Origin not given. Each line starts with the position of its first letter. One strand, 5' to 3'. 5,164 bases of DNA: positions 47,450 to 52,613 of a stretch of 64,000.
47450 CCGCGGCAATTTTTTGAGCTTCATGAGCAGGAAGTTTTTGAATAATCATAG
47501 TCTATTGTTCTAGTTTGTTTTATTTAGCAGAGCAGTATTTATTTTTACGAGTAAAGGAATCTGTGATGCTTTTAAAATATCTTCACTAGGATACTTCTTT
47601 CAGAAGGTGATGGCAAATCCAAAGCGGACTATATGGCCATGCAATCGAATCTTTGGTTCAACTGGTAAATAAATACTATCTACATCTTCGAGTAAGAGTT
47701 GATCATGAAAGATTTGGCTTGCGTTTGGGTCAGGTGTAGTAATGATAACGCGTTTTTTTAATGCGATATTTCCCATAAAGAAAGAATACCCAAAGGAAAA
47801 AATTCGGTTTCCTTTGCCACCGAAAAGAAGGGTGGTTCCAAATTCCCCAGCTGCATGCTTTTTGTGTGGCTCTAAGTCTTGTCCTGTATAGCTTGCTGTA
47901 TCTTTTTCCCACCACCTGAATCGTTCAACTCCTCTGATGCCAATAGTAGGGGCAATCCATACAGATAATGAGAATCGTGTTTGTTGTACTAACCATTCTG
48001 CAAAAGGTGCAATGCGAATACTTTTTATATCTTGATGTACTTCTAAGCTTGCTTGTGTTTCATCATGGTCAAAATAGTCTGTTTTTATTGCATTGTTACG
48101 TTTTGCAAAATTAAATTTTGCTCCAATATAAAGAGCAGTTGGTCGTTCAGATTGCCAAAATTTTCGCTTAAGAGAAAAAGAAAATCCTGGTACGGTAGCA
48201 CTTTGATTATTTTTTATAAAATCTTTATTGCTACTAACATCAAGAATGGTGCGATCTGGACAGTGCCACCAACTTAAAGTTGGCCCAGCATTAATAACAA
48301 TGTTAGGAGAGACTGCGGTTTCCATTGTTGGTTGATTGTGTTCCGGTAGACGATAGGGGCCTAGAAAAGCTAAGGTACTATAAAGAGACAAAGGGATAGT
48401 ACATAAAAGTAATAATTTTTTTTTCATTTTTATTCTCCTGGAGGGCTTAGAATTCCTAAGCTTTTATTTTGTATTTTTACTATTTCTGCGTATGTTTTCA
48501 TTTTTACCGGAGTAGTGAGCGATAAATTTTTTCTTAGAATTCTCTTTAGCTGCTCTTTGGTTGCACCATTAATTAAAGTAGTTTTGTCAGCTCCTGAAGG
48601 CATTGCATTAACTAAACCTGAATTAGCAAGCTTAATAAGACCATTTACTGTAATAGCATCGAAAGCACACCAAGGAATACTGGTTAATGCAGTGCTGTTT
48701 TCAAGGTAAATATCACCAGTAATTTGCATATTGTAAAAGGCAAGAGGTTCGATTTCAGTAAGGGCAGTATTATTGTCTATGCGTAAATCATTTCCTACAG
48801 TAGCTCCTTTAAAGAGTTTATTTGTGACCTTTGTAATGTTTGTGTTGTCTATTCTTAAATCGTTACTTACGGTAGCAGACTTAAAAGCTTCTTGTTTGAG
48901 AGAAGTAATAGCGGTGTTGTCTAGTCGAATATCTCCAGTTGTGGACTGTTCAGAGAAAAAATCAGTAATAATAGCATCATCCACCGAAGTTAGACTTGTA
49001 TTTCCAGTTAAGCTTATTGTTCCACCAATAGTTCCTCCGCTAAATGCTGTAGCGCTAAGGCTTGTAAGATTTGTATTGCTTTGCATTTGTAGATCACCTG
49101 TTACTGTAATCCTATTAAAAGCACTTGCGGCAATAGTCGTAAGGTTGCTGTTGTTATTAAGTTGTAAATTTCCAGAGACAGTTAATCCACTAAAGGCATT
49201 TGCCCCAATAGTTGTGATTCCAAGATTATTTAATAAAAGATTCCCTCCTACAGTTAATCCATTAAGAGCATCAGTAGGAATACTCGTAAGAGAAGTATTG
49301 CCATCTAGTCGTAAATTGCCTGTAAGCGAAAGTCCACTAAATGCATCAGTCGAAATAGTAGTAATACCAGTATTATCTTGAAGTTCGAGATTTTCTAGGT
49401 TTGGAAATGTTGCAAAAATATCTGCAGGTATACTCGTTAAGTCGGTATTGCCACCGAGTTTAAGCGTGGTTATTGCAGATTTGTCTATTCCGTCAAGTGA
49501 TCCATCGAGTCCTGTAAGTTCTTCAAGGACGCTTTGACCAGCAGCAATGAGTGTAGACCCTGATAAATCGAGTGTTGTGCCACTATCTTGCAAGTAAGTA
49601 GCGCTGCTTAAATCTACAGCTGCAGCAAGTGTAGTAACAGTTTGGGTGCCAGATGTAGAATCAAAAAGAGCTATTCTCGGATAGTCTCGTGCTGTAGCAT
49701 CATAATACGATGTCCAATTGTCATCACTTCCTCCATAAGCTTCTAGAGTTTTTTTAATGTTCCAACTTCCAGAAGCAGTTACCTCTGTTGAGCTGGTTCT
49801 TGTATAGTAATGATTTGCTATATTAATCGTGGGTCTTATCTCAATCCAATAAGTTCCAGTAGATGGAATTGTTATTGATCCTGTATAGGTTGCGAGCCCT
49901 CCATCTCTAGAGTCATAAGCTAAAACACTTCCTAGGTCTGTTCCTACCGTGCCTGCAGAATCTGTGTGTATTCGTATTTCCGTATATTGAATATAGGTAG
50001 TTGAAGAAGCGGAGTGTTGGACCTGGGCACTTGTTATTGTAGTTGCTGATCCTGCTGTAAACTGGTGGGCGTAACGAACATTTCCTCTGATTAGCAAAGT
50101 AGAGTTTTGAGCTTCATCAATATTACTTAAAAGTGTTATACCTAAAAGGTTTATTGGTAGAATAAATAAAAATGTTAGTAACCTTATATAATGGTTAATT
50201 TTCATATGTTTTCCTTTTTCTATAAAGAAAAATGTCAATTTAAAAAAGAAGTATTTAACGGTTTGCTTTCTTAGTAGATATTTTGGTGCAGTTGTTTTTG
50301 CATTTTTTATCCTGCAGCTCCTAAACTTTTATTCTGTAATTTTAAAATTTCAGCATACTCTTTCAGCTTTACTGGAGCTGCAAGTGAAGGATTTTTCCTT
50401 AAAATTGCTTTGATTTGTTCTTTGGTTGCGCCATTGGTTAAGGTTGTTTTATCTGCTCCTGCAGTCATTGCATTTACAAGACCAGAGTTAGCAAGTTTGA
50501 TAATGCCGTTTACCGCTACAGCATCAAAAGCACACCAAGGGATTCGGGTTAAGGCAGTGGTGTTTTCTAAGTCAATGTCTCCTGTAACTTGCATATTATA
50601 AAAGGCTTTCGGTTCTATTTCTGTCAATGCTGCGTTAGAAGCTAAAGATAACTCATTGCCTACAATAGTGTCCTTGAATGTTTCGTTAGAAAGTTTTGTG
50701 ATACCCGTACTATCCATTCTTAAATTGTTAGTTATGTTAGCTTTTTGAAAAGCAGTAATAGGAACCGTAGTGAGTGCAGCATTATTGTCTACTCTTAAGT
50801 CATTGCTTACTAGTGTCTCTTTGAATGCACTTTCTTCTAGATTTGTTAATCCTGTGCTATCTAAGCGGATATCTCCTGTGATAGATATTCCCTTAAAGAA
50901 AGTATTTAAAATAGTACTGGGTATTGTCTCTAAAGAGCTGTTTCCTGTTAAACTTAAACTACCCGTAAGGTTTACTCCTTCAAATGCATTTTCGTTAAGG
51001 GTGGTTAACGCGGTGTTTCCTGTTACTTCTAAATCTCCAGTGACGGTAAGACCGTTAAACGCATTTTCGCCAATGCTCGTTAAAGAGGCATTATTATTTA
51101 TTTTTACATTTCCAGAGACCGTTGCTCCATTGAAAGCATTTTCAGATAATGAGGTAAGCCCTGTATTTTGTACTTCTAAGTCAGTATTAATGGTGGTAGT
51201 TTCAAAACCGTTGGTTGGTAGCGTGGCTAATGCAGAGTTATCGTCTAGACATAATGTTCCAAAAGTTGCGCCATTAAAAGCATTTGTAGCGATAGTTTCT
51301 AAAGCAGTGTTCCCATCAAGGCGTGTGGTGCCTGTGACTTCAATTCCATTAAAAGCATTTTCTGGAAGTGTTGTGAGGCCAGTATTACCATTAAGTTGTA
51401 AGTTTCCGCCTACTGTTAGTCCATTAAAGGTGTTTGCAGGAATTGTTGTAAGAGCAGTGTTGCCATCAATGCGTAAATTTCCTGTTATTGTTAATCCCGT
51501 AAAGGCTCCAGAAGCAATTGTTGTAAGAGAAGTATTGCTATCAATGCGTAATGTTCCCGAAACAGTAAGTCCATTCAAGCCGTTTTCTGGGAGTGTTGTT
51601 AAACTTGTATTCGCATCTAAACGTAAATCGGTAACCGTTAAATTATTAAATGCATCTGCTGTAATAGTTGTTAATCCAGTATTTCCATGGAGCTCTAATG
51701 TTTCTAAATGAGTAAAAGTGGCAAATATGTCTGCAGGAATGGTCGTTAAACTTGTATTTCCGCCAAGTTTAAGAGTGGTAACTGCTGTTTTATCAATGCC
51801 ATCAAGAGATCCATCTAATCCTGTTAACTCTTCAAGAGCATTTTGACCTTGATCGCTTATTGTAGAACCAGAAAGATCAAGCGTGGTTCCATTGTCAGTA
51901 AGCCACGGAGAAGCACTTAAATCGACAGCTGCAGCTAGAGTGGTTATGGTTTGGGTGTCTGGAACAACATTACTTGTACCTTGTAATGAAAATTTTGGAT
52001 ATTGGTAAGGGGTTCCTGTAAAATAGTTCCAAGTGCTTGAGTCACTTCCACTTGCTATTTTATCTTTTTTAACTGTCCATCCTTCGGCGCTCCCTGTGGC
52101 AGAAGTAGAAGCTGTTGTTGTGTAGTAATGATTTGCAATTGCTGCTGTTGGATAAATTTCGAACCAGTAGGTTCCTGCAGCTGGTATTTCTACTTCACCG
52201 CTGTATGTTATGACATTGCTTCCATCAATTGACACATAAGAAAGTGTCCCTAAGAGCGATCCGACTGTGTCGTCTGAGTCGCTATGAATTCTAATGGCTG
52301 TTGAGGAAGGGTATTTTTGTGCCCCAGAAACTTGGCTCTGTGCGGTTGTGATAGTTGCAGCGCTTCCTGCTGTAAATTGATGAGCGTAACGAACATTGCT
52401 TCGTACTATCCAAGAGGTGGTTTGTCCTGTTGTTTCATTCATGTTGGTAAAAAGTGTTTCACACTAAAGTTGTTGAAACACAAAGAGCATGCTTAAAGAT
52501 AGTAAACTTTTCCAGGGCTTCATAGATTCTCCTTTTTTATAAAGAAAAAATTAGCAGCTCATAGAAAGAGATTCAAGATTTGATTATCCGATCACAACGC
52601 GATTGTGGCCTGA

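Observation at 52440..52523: In-frame TAG severs the signal peptide from LRR paralog B, while the strong SD sits on the severed leader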

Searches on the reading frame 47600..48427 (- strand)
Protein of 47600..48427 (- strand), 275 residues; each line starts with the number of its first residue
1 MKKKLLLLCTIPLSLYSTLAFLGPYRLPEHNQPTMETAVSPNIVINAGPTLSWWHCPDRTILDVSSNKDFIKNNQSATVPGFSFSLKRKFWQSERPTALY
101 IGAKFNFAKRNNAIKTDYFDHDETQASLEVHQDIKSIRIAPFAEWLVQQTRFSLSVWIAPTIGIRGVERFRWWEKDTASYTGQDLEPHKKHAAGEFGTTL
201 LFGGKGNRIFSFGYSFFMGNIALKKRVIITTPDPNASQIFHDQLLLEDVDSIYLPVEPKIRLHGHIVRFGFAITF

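Call 10: search_protein_families(library=pfam, proteins=[window:47600-48427:-])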
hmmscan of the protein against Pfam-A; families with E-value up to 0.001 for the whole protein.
window:47600-48427:- (275 aa): 0 families

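Call 25: find_encoding_contigs(protein=window:47600-48427:-, flank=10000, max_places=10)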
Protein window:47600-48427:- (275 aa): 1 contig read that carries it; 1 place shown.
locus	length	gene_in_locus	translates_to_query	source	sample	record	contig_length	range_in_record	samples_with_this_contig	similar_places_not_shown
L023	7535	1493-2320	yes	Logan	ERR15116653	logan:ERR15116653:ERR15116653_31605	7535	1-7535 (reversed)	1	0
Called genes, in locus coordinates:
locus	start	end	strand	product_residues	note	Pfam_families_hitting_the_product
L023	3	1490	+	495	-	?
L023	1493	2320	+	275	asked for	-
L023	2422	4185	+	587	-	PF02518:HATPase_c (weak), PF13589:HATPase_c_3, PF01119:DNA_mis_repair, PF08676:MutL_C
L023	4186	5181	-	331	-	-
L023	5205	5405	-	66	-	-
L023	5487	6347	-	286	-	PF00106:adh_short, PF13561:adh_short_C2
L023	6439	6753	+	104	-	-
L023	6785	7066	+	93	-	-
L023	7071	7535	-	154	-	?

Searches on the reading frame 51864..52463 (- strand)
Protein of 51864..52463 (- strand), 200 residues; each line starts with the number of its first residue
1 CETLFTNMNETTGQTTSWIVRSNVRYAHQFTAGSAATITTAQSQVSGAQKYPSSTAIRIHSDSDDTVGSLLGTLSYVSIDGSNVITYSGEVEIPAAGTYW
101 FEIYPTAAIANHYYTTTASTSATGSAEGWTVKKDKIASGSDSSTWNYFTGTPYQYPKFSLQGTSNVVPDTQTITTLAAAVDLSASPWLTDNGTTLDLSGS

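Call 68: predict_structure(alignment_id=A3)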
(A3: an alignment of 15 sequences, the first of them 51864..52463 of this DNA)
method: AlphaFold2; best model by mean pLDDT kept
length: 200 residues; sequences in the alignment: 15
mean_pLDDT: 83.8   pTM: 0.76
mean pLDDT of the five models: 83.8, 83.8, 83.0, 82.7, 82.1
residues with pLDDT >= 90: 93; 70-90: 69; 50-70: 31; < 50: 7
segments of 3 or more residues with pLDDT < 50: 171-173, 175-177
pLDDT, mean of each block of 10 residues (from residue 1): 88 78 84 95 91 95 94 98 96 96 91 85 77 87 81 83 73 50 66 67
secondary structure, 60 per line:
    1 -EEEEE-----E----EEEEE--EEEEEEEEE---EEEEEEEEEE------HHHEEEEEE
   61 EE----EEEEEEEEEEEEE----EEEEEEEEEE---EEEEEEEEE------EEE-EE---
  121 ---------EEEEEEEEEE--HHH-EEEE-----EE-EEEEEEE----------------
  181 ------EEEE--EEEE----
elements in order: E2-6 E17-21 E24-32 E36-45 E55-62 E67-79 E84-93 E97-105 E112-114 E130-139 E146-149 E158-164 E187-190 E193-196

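Call 71: fold_search(model_id=the predicted structure, library=pdb)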
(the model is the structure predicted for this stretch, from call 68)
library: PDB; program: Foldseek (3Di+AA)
matches with E <= 10: 1054; with E <= 0.001: 1
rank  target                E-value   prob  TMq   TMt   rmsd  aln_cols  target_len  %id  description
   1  8h2i_bG               5.5e-04  1.00  0.49  0.22   5.8       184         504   18  Near-atomic structure of five-fold averaged PBCV-1 capsid (released 2022-11-16)
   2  9euj_G                6.0e-03  1.00  0.46  0.14   8.0       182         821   13  Cryo-EM structure of Staphylococcus aureus bacteriophage phi812 baseplate in the post-contraction state - sheath initi (released 2025-04-09)
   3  4yu6_A                3.5e-02  0.54  0.26  0.09  12.4       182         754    9  Crystal structure of Bacillus anthracis immune inhibitor A2 peptidase zymogen (released 2015-10-28)
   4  1amx                  4.3e-02  0.15  0.16  0.20  16.6       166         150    7  COLLAGEN-BINDING DOMAIN FROM A STAPHYLOCOCCUS AUREUS ADHESIN (released 1998-06-24)
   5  4yu5_A                5.6e-02  0.41  0.25  0.10  12.8       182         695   10  Crystal structure of selenomethionine variant of Bacillus anthracis immune inhibitor A2 peptidase zymogen (released 2015-10-28)
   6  9kr0                  6.9e-02  0.92  0.41  0.24   6.9       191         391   10  Structural Basis for the Polymer-Protein Binding Mechanism of Polyvinyl Alcohol Esterase (released 2025-10-08)
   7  4yu5_B                6.9e-02  0.33  0.24  0.10  13.7       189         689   10  Crystal structure of selenomethionine variant of Bacillus anthracis immune inhibitor A2 peptidase zymogen (released 2015-10-28)
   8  9kr1                  7.3e-02  0.87  0.38  0.23   7.9       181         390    9  Structural Basis for the Polymer-Protein Binding Mechanism of Polyvinyl Alcohol Esterase (released 2025-10-08)
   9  9kqz                  8.1e-02  0.85  0.39  0.23   7.5       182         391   10  Structural Basis for the Polymer-Protein Binding Mechanism of Polyvinyl Alcohol Esterase (released 2025-10-08)
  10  4yu6_B                8.5e-02  0.25  0.23  0.09  12.7       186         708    9  Crystal structure of Bacillus anthracis immune inhibitor A2 peptidase zymogen (released 2015-10-28)
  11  2y7l_A                8.5e-02  0.09  0.16  0.12  21.2       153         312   13  Structure of N-terminal domain of Candida albicans Als9-2 in complex with human fibrinogen gamma peptide (released 2011-10-05)
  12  3afg_A                1.0e-01  0.72  0.26  0.12  10.0       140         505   13  Crystal structure of ProN-Tk-SP from Thermococcus kodakaraensis (released 2010-08-04)
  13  2vr3_A                1.1e-01  0.28  0.25  0.18  20.7       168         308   11  Structural and Biochemical Characterization of Fibrinogen binding to ClfA from Staphylocccus aureus (released 2009-05-19)
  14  1gmm                  1.2e-01  0.33  0.22  0.32  12.2       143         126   12  Carbohydrate binding module CBM6 from xylanase U Clostridium thermocellum (released 2001-11-28)
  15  4lqr                  1.2e-01  0.69  0.28  0.33  10.0       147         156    9  Structure of CBM32-3 from a family 31 glycoside hydrolase from Clostridium perfringens (released 2014-07-23)
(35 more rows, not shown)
